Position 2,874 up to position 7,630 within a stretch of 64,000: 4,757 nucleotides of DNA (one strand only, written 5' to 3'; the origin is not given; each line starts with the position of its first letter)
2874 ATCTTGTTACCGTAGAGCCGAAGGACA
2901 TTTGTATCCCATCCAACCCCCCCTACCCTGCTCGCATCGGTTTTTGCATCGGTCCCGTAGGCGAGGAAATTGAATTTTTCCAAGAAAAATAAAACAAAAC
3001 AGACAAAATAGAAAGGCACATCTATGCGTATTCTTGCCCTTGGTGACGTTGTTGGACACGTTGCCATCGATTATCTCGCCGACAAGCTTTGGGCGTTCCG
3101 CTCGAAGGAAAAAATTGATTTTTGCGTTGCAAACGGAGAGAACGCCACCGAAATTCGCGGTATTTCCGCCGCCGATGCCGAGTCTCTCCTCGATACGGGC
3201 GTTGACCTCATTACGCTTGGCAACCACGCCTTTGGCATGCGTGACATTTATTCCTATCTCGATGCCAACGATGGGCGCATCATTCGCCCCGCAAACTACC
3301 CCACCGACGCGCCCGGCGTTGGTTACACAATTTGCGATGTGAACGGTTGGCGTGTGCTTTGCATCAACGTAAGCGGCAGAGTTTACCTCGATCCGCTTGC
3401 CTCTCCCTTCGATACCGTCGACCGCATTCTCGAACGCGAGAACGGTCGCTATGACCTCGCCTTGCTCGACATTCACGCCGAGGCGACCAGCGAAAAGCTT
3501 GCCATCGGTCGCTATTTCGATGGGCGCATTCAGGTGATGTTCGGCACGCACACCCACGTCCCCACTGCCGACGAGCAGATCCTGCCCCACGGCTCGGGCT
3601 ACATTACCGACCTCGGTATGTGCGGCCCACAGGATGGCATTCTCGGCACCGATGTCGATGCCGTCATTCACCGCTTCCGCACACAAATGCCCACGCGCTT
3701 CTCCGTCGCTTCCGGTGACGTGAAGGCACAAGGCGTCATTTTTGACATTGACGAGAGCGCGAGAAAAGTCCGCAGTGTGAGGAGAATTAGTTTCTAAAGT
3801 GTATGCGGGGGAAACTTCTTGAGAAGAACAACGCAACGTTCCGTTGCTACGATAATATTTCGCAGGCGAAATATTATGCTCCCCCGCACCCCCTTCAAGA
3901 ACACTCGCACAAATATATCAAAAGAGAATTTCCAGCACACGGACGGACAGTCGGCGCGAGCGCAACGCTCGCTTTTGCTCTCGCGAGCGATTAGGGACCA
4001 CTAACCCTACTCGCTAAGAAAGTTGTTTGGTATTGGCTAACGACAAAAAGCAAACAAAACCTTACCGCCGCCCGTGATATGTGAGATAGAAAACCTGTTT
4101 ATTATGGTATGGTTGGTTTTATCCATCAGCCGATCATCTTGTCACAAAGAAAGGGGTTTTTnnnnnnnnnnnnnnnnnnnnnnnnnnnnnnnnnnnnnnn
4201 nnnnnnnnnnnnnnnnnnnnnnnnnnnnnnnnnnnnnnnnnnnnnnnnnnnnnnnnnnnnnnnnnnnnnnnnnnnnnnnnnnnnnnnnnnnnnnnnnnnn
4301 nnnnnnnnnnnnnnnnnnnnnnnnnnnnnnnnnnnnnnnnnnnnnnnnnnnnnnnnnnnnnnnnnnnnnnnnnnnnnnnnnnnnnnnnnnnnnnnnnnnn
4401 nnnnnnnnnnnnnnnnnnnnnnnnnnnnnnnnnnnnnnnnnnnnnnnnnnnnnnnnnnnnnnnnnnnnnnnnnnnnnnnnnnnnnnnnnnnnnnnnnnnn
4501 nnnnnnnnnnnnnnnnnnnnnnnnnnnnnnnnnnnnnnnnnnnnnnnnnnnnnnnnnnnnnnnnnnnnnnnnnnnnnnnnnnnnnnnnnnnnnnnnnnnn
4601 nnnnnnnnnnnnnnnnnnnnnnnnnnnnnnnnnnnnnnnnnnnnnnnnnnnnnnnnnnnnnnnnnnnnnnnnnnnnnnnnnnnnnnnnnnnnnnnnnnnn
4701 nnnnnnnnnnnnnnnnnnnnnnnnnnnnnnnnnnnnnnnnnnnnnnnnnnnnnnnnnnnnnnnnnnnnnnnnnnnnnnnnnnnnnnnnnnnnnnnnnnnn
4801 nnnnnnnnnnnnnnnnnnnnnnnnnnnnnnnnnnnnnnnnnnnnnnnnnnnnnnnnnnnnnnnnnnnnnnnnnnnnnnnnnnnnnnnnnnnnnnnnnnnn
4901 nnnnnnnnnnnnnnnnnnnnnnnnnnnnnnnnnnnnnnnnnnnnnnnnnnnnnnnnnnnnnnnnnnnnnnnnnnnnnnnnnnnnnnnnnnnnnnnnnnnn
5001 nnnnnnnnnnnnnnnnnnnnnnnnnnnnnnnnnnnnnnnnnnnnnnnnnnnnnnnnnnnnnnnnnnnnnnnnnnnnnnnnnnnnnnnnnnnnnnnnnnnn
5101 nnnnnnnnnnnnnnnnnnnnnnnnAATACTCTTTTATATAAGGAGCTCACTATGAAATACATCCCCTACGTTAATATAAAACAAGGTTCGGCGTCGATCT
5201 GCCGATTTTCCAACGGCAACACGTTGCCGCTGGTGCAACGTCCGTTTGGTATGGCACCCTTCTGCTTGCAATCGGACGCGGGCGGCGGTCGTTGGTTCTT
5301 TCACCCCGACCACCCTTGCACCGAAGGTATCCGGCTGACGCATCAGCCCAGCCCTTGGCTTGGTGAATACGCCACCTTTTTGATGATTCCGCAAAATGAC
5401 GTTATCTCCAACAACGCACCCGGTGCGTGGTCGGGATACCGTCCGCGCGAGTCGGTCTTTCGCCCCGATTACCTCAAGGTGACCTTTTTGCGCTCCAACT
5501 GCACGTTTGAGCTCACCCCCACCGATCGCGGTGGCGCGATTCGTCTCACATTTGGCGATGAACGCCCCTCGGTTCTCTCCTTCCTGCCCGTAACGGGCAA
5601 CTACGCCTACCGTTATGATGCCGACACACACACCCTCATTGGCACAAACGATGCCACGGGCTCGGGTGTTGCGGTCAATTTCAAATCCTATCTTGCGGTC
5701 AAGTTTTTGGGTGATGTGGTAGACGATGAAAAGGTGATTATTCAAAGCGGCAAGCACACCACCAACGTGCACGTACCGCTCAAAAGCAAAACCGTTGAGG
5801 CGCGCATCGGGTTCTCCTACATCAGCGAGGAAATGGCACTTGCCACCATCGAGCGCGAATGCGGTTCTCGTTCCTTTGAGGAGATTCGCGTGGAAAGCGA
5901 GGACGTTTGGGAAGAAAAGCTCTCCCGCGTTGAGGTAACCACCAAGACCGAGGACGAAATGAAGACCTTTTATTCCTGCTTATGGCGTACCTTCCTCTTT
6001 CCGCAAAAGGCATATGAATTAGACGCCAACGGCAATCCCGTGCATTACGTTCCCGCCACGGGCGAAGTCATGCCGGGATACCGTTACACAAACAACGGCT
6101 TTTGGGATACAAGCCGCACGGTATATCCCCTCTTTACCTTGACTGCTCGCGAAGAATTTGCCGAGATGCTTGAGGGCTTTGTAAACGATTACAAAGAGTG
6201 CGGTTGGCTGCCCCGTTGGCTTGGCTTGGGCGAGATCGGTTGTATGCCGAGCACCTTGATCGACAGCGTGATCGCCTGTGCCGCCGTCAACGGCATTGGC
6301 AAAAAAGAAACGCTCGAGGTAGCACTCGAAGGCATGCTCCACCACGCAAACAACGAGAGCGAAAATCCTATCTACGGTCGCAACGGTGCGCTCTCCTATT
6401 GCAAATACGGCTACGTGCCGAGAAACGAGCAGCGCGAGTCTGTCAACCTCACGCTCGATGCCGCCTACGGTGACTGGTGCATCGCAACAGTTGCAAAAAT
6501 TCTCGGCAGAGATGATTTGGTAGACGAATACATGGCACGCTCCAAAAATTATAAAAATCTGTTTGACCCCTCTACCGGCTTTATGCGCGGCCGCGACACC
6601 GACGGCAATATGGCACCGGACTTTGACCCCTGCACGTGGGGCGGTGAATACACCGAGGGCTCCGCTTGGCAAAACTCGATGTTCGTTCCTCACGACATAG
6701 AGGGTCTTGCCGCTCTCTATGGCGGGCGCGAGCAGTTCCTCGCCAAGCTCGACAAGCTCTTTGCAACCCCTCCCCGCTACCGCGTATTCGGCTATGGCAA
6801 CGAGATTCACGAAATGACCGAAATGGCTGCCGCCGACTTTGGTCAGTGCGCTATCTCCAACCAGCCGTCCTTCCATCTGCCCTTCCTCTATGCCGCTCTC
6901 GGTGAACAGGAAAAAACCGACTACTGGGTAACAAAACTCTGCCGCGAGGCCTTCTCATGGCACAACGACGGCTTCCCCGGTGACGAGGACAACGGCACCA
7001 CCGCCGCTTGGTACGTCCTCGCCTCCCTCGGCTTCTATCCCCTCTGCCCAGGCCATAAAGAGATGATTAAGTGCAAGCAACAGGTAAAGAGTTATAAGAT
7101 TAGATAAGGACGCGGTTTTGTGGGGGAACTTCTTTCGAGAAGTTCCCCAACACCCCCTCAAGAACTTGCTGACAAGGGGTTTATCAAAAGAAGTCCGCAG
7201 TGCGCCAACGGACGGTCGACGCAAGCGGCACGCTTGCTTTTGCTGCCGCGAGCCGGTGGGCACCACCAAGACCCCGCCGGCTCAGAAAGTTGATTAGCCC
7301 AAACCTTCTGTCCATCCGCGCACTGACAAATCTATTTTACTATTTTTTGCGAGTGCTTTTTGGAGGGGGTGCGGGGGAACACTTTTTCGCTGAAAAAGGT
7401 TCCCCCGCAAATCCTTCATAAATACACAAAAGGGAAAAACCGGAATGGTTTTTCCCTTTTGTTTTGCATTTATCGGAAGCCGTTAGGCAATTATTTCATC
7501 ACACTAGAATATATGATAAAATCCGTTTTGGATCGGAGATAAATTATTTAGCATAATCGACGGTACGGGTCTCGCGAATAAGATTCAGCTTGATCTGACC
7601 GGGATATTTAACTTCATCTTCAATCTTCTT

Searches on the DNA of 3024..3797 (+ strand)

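Call 38: search_with_rna_model(model_id=R1, sources=[L033, L035, L036], max_evalue=0.01)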
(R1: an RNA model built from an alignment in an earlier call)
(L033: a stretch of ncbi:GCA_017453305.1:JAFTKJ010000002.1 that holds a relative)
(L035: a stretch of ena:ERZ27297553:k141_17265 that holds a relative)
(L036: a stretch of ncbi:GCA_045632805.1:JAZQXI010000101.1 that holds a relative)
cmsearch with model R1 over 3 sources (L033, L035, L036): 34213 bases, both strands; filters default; matches with E-value up to 0.01: 4.
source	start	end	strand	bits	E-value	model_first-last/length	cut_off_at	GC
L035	6787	6910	+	72.5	2.3e-18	1-176/176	no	0.46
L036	8317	8551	+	45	5e-11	1-176/176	no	0.42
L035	6784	6824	-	22.2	5.9e-05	1-176/176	no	0.49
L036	8242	8353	-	18.1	0.00071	1-176/176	no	0.4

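Call 54: search_with_rna_model(model_id=R1, sources=[L042, L043, L046, L037, L038, L039, L040, L041], max_evalue=0.001)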
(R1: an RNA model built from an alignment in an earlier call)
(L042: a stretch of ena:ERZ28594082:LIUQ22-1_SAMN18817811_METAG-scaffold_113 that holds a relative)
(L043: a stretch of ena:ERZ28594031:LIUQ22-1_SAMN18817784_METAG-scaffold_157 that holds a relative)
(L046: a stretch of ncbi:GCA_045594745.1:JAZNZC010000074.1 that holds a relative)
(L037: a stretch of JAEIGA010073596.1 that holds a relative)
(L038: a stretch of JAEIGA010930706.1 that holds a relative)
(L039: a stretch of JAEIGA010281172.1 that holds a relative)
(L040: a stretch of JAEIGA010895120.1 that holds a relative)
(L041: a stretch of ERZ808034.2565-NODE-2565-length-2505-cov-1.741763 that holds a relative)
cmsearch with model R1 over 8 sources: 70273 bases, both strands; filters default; matches with E-value up to 0.001: 39.
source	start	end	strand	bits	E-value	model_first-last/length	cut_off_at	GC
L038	919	1095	+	183.3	1.3e-47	1-176/176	no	0.47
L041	1289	1462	+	174.7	2.6e-45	1-176/176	no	0.49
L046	13570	13746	-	174.6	2.8e-45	1-176/176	no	0.5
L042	10787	10963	+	164.7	1.2e-42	1-176/176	no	0.51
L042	15288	15464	-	164.7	1.2e-42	1-176/176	no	0.51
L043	8293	8469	+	164.7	1.2e-42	1-176/176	no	0.51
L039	1711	1882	-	162.5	4.7e-42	1-176/176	no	0.53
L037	4856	5030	+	156.7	1.7e-40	1-176/176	no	0.57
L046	11743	11918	+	148.8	2.2e-38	1-176/176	no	0.57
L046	8147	8400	+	138.1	1.5e-35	1-176/176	no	0.55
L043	10658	10844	+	133.6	2.4e-34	1-176/176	no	0.53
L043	15305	15481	+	130.3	1.8e-33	1-176/176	no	0.47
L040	1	140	+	119.7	1.2e-30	35-176/176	5'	0.49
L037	5088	5207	-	108.1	1.5e-27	57-176/176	no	0.41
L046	18004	18116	+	80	4.7e-20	1-176/176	no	0.42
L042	11011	11117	-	54.5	2.9e-13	1-176/176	no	0.45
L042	15134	15240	+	54.5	2.9e-13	1-176/176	no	0.45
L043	8517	8623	-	54.5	2.9e-13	1-176/176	no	0.45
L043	10853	10984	-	46.3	4.4e-11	1-176/176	no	0.48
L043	13613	13704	-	45.2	9.1e-11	1-176/176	no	0.4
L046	16328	16419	-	35.9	2.6e-08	1-176/176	no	0.5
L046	13709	13782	+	30.5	7.4e-07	1-176/176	no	0.46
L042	11078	11174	+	28.5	2.6e-06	1-176/176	no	0.43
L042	15077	15173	-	28.5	2.6e-06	1-176/176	no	0.43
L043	8584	8680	+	28.5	2.6e-06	1-176/176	no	0.43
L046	8127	8184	-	27.2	5.4e-06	1-176/176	no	0.41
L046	17972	18041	-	26.7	7.4e-06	1-176/176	no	0.34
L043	13667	13735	+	24.8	2.5e-05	1-176/176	no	0.48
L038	915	956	-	24.6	2.7e-05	1-176/176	no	0.48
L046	12401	12557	+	23.9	4.3e-05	79-176/176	no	0.6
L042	10784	10824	-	23.3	6.1e-05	1-176/176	no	0.56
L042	15427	15467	+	23.3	6.1e-05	1-176/176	no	0.56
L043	8290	8330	-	23.3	6.1e-05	1-176/176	no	0.56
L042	13106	13167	+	22.4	0.0001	1-176/176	no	0.39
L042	13084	13145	-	22.4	0.0001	1-176/176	no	0.39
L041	1286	1326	-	22.4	0.00011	1-176/176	no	0.44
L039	1848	1930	+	21.2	0.00022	1-176/176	no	0.33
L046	16379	16448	+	20.3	0.00038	1-176/176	no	0.51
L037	4849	4894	-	18.9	0.0009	1-176/176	no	0.54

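Call 71: search_with_rna_model(model_id=R1, sources=[L036, L033], max_evalue=1, filters=off, show_alignments=1)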
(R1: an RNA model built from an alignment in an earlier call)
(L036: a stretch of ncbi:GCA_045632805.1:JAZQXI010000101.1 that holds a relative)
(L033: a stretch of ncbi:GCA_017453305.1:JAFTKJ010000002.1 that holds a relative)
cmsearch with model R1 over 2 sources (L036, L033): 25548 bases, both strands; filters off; matches with E-value up to 1: 10.
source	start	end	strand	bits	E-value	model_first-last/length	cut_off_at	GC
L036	8317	8369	+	27.6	1.5e-06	1-176/176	no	0.34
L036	8375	8551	+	23.1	2.5e-05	1-176/176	no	0.45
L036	8242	8353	-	18.1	0.00054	1-176/176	no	0.4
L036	3150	3272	-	7.9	0.28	1-176/176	no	0.37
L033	1627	1698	+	7.6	0.34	91-176/176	no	0.53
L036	240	313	-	7.1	0.45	1-176/176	no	0.31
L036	1939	1968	+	7.1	0.46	136-165/176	no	0.73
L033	6785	6859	+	6.7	0.59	1-176/176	no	0.48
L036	6786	6849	+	6.6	0.63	1-176/176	no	0.42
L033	3634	3646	+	6.1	0.84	122-134/176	no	0.54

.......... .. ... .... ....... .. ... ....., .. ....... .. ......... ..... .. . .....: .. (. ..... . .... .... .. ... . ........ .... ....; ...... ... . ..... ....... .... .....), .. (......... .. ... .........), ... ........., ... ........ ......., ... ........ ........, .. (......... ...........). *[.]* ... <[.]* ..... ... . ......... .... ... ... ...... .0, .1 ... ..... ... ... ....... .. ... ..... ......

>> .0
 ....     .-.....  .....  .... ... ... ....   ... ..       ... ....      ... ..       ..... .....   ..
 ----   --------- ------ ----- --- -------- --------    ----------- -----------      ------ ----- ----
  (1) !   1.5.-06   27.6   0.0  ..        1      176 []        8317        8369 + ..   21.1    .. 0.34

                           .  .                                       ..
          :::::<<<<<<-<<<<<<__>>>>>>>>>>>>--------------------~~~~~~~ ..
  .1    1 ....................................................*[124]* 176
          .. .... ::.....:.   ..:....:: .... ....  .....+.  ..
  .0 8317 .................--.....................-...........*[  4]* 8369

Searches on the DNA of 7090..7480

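Call 18: search_rna_families(source=window, start=7090, end=7480, threshold=evalue, max_evalue=10, show_alignments=2)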
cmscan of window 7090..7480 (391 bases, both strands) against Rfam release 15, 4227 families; matches with E-value up to 10: 26.
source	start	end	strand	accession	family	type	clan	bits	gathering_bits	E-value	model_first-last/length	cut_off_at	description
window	7424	7464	+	RF02520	mir-965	Gene; miRNA;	-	25.2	43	0.0059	1-76/76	no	mir-965 microRNA precursor family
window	7424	7464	-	RF02520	mir-965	Gene; miRNA;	-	22.7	43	0.028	1-76/76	no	mir-965 microRNA precursor family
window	7327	7428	-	RF01465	rli31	Gene; sRNA;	-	22.3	80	0.32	1-115/115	no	Listeria sRNA rli31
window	7112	7282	+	RF01530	CC3664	Gene; sRNA;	-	21.9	60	0.13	1-136/136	no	Caulobacter sRNA CC3664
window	7356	7423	+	RF03642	MIR5743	Gene; miRNA;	-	21.1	111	0.16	1-81/81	no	MIR5743 microRNA precursor family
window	7416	7473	-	RF02907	patAB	Cis-reg; leader;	-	20.9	92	0.56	1-57/57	no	patAB leader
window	7423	7465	+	RF04134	MIR7504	Gene; miRNA;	-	20.2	83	0.5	1-124/124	no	MIR7504 microRNA precursor family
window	7359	7420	+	RF04134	MIR7504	Gene; miRNA;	-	18.4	83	1.4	1-124/124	no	MIR7504 microRNA precursor family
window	7420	7480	-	RF02029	sraA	Gene; sRNA;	-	17.5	56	3.8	39-95/95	5'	sraA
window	7417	7474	+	RF03187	MIR1512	Gene; miRNA;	-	17.4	79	1.1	1-94/94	no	MIR1512 microRNA precursor family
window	7415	7473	+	RF04060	mir-703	Gene; miRNA;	-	17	88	1.9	1-67/67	no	mir-703 microRNA precursor family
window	7423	7465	-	RF04134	MIR7504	Gene; miRNA;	-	17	83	3.1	1-124/124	no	MIR7504 microRNA precursor family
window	7365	7462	+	RF01772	rnk_pseudo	Cis-reg; leader;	-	16.9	55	2.1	1-108/108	no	Pseudomonas rnk leader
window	7362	7418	+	RF03598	MIR6024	Gene; miRNA;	-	16.6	72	1.3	1-99/99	no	MIR6024 microRNA precursor family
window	7359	7420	-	RF04134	MIR7504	Gene; miRNA;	-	16.6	83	4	1-124/124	no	MIR7504 microRNA precursor family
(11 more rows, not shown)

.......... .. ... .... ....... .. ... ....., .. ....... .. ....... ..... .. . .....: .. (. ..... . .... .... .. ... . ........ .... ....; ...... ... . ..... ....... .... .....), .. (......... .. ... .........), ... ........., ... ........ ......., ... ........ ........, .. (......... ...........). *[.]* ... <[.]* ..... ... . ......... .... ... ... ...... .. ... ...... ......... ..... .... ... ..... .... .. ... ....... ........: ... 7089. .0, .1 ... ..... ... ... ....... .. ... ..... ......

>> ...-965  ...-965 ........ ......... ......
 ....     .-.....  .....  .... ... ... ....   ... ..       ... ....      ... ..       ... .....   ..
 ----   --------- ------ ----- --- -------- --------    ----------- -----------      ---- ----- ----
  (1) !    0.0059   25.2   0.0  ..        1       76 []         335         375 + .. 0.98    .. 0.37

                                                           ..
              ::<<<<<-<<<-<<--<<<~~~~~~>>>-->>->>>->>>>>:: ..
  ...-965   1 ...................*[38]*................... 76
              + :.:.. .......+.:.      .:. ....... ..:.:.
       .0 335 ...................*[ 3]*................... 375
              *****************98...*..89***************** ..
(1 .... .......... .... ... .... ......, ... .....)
